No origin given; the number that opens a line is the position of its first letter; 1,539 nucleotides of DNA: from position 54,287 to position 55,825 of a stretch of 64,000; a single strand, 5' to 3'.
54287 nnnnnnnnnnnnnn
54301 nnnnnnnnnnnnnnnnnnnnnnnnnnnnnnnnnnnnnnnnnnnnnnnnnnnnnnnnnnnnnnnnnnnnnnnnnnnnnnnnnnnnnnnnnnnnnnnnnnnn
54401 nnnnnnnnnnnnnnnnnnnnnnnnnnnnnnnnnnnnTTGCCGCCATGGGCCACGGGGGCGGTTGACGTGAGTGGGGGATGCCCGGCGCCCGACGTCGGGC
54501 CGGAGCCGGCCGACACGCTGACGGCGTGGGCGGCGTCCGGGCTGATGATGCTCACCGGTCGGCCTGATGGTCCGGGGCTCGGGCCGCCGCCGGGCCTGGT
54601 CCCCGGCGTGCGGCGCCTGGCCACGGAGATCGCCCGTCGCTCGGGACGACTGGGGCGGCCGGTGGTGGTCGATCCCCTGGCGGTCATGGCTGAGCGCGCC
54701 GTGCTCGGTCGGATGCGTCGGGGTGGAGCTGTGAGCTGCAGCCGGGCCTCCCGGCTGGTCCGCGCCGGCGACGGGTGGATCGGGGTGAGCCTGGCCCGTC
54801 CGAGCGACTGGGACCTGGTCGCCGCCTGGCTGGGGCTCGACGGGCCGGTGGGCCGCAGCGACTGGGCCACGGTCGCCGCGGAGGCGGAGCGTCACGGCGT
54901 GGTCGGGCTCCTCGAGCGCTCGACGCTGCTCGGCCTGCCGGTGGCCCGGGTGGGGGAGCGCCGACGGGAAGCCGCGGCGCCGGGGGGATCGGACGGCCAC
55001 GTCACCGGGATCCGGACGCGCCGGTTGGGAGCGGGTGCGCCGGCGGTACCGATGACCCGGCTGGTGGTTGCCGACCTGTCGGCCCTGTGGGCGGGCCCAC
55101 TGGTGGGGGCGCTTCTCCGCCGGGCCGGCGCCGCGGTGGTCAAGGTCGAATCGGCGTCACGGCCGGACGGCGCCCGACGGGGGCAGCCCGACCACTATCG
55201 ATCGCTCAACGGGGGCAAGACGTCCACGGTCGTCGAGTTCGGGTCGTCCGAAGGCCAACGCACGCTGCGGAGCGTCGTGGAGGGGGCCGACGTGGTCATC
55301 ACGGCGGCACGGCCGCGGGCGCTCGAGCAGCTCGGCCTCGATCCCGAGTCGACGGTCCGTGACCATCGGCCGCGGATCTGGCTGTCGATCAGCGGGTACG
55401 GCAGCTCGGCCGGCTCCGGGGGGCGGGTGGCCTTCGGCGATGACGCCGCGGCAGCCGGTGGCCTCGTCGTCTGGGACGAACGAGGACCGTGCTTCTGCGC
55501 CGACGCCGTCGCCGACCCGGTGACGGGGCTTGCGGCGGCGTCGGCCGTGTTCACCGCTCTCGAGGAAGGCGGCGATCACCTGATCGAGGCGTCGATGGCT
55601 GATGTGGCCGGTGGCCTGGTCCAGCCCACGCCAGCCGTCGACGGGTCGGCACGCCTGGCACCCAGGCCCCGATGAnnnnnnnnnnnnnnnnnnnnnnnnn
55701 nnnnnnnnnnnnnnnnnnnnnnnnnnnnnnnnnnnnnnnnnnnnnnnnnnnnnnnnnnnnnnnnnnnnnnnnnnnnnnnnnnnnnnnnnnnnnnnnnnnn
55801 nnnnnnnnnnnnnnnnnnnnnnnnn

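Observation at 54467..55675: CaiB-family CoA-transferase-like protein with circularly permuted (duplication-truncation type) segment order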

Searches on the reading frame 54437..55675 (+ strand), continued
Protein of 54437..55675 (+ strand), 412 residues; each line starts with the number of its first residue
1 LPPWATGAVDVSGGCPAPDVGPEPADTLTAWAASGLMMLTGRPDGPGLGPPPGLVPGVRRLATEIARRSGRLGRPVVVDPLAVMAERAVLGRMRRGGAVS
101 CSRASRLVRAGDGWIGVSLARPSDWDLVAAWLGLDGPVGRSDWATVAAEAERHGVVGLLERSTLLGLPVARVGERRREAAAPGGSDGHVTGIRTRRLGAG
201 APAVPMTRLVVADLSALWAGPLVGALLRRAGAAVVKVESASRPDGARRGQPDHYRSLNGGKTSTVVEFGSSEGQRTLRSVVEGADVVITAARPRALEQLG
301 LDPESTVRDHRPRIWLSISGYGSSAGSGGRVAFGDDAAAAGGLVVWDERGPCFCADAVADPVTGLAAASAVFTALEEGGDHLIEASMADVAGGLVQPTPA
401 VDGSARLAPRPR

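Call 59: search_protein_families(library=pfam, proteins=[L059:962-2452:-, L059:2642-4138:-, L059:4662-5843:+, L059:4797-5885:-, L059:5851-7254:+, L059:7248-8663:+, L059:8797-9900:+, L059:9891-11120:-, L059:10993-12228:+], max_evalue=0.001)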
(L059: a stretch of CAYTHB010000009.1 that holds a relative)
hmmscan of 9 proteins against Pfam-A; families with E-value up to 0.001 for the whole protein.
L059:962-2452:- (496 aa): 11 families
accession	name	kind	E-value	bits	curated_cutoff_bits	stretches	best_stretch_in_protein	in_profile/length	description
PF01593.30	Amino_oxidase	-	4.6e-18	66.2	19.8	1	22-260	5-245/443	Flavin containing amine oxidoreductase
PF01266.30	DAO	-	2.5e-11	44.1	27.9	1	10-44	1-35/353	FAD dependent oxidoreductase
PF13450.12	NAD_binding_8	-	8.8e-11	42.4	21.9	1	13-57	1-45/68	NAD(P)-binding Rossmann-like domain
PF12831.13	FAD_oxidored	-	1.6e-08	34.7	27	1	10-47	1-38/416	FAD dependent oxidoreductase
PF00890.30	FAD_binding_2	-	1.5e-07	31.5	20.4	1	10-45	1-36/414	FAD binding domain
PF07992.20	Pyr_redox_2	-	2.5e-07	30.8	26.1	1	10-65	2-56/291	Pyridine nucleotide-disulphide oxidoreductase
PF03486.20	HI0933_like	-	6.9e-05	22.8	50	0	10-47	2-39/244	HI0933-like protein Rossmann domain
PF00732.25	GMC_oxred_N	-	0.00013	22.3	23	1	221-289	134-204/218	GMC oxidoreductase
PF01134.28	GIDA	-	0.00014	21.5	22.1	1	10-43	1-29/391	Glucose inhibited division protein A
PF01494.25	FAD_binding_3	-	0.00054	19.7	22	0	10-48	3-43/349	FAD binding domain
PF00070.33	Pyr_redox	-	0.0007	20.5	22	0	11-41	2-32/82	Pyridine nucleotide-disulphide oxidoreductase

L059:2642-4138:- (498 aa): 2 families
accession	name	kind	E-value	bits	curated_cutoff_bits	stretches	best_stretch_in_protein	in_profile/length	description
PF00501.34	AMP-binding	-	2.4e-66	224.5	29.9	1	8-365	2-384/384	AMP-binding enzyme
PF13193.12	AMP-binding_C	-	5.9e-18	66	24.5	1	412-487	1-76/76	AMP-binding enzyme C-terminal domain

L059:4662-5843:+ (393 aa): 10 families
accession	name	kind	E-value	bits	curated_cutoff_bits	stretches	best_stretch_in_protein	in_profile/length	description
PF01073.25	3Beta_HSD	-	2.1e-56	191.5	22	1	50-309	1-274/280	3-beta hydroxysteroid dehydrogenase/isomerase family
PF01370.27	Epimerase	-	1.1e-30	107.2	20.9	1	49-275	1-232/240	NAD dependent epimerase/dehydratase family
PF16363.11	GDP_Man_Dehyd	-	4e-18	66.4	27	1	50-375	1-331/332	GDP-mannose 4,6 dehydratase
PF07993.18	NAD_binding_4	-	1.7e-13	50.7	20.1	1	88-222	62-209/258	Male sterility protein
PF04321.23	RmlD_sub_bind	-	4.6e-09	36.2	27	1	48-232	2-163/287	RmlD substrate binding domain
PF13460.12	NAD_binding_10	-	4.6e-08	33.6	27.2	1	53-166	1-101/184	NAD(P)H-binding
PF08659.16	KR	-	1e-05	26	22.6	0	104-170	70-143/180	KR domain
PF02719.21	Polysacc_synt_2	-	3.4e-05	23.6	20.2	1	49-163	1-128/293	Polysaccharide biosynthesis protein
PF05368.20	NmrA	-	0.00057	20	27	1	48-160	4-104/298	NmrA-like family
PF00106.31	adh_short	-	0.00089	19.2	26.6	0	49-148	3-117/195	short chain dehydrogenase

L059:4797-5885:- (362 aa): 0 families

L059:5851-7254:+ (467 aa): 1 family
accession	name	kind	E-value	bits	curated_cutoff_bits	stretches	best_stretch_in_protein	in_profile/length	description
PF02515.22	CoA_transf_3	-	4.8e-41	141.5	23.3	1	225-422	6-211/366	CoA-transferase family III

L059:7248-8663:+ (471 aa): 1 family
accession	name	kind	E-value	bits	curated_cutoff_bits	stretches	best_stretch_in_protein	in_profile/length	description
PF07969.17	Amidohydro_3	-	1.2e-35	124.3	29.7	1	45-463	4-469/472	Amidohydrolase family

L059:8797-9900:+ (367 aa): 2 families
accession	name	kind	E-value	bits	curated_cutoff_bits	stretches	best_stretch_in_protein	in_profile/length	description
PF00015.26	MCPsignal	-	2.6e-36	125.5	34.6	1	120-267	26-163/172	Methyl-accepting chemotaxis protein (MCP) signalling domain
PF13682.11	CZB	-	5.2e-15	56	29.4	1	267-331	4-64/64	Chemoreceptor zinc-binding domain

L059:9891-11120:- (409 aa): 1 family
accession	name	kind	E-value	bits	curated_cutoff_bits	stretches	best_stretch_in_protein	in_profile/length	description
PF03595.22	SLAC1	-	2.3e-47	162.2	27.9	1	69-392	2-331/331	Voltage-dependent anion channel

L059:10993-12228:+ (411 aa): 1 family
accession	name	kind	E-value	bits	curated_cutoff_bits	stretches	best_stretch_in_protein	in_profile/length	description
PF00657.28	Lipase_GDSL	-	6.5e-14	53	23.6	1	57-399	2-206/208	GDSL-like Lipase/Acylhydrolase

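Call 61: search_protein_families(library=pfam, proteins=[L002:6944-7927:-, L067:1947-2744:+], max_evalue=10)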
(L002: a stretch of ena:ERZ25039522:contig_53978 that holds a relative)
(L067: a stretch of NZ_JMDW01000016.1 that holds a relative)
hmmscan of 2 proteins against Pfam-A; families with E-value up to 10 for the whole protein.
L002:6944-7927:- (327 aa): 2 families
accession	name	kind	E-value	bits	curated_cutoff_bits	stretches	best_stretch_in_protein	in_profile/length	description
PF00378.25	ECH_1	-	4.5e-34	118.3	27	1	160-327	8-175/251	Enoyl-CoA hydratase/isomerase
PF16113.10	ECH_2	-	3.7e-25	89.6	27.2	1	161-326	4-172/335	Enoyl-CoA hydratase/isomerase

L067:1947-2744:+ (266 aa): 3 families
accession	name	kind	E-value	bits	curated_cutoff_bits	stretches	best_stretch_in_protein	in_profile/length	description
PF00378.25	ECH_1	-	1.4e-32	113.5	27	1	96-266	7-173/251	Enoyl-CoA hydratase/isomerase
PF16113.10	ECH_2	-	1.6e-23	84.2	27.2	1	97-265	3-170/335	Enoyl-CoA hydratase/isomerase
PF23716.1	DUF7158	-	2.5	8.2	27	1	7-23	8-24/38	Family of unknown function (DUF7158)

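Call 70: search_protein_families(library=ncbifam, proteins=[L007:7161-8594:+, L059:4662-5843:+], max_evalue=0.00001)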
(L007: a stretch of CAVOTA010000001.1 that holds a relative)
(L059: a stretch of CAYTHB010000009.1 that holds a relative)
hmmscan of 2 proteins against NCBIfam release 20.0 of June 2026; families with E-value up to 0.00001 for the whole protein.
L007:7161-8594:+ (477 aa): 0 families

L059:4662-5843:+ (393 aa): 18 families
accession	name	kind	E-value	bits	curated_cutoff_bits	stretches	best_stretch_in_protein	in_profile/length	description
NF042422.1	oxyalk_red_OleD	equivalog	1.1e-58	199.1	580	1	48-375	2-323/329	2-alkyl-3-oxoalkanoate reductase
NF042423.1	oxyalk_red_Shew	equivalog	7.8e-49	166.5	580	1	45-374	7-329/331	2-alkyl-3-oxoalkanoate reductase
TIGR03466.1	HpnA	hypoth_equivalog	1e-33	116.6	367.65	1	48-381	2-322/327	hopanoid-associated sugar epimerase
NF052578.1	StrlDmthSdmBMthl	equivalog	5.8e-22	78.9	600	1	49-365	3-308/328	sterol demethylase protein SdmB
TIGR04180.1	EDH_00030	hypoth_equivalog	4.3e-21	75.2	475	1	49-269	1-226/297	NAD-dependent 4,6-dehydratase LegB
TIGR01179.1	galE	equivalog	2.1e-14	53.1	262.3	1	48-205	1-160/332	UDP-glucose 4-epimerase GalE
NF043036.1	ErythonDh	equivalog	3.3e-11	43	325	1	48-171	2-132/321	D-erythronate dehydrogenase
NF007956.0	PRK10675.1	subfamily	1.4e-10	40.9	394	1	48-200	2-159/338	UDP-glucose 4-epimerase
TIGR01746.1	Thioester-redct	subfamily_domain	2.8e-10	40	213.35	1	102-243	82-220/371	thioester reductase domain-containing protein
TIGR01181.1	dTDP_gluc_dehyt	equivalog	3e-10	39.7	365.1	1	48-383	1-314/321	dTDP-glucose 4,6-dehydratase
TIGR02197.1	heptose_epim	equivalog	6.7e-10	38.6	274.6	1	49-225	1-175/316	ADP-glyceromanno-heptose 6-epimerase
NF005539.0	PRK07201.1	equivalog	8.3e-10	38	549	1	49-208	3-168/657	SDR family oxidoreductase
NF041293.1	G6PDh_Azf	equivalog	2.2e-08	33.9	400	1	49-167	5-119/252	NAD-dependent glucose-6-phosphate dehydrogenase Azf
TIGR01214.1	rmlD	equivalog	1.2e-07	31.1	224.05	1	48-225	1-155/285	dTDP-4-dehydrorhamnose reductase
NF058621.1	DiazavRedAvaA7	equivalog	6.6e-07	29.3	400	1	48-325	2-269/304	3-diazoavenalumate denitrifying reductase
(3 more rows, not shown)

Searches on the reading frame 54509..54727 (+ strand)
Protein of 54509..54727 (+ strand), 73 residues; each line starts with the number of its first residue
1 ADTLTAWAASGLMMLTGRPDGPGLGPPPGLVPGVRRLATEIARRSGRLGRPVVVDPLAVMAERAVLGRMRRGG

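Call 54: search_protein_families(library=pfam, proteins=[window:54509-54727:+], max_evalue=10)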
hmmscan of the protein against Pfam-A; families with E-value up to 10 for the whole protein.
seq(73 aa): 1 family
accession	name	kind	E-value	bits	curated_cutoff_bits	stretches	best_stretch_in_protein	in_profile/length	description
PF01318.25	Bromo_coat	-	0.16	12.5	27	1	35-65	13-43/189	Bromovirus coat protein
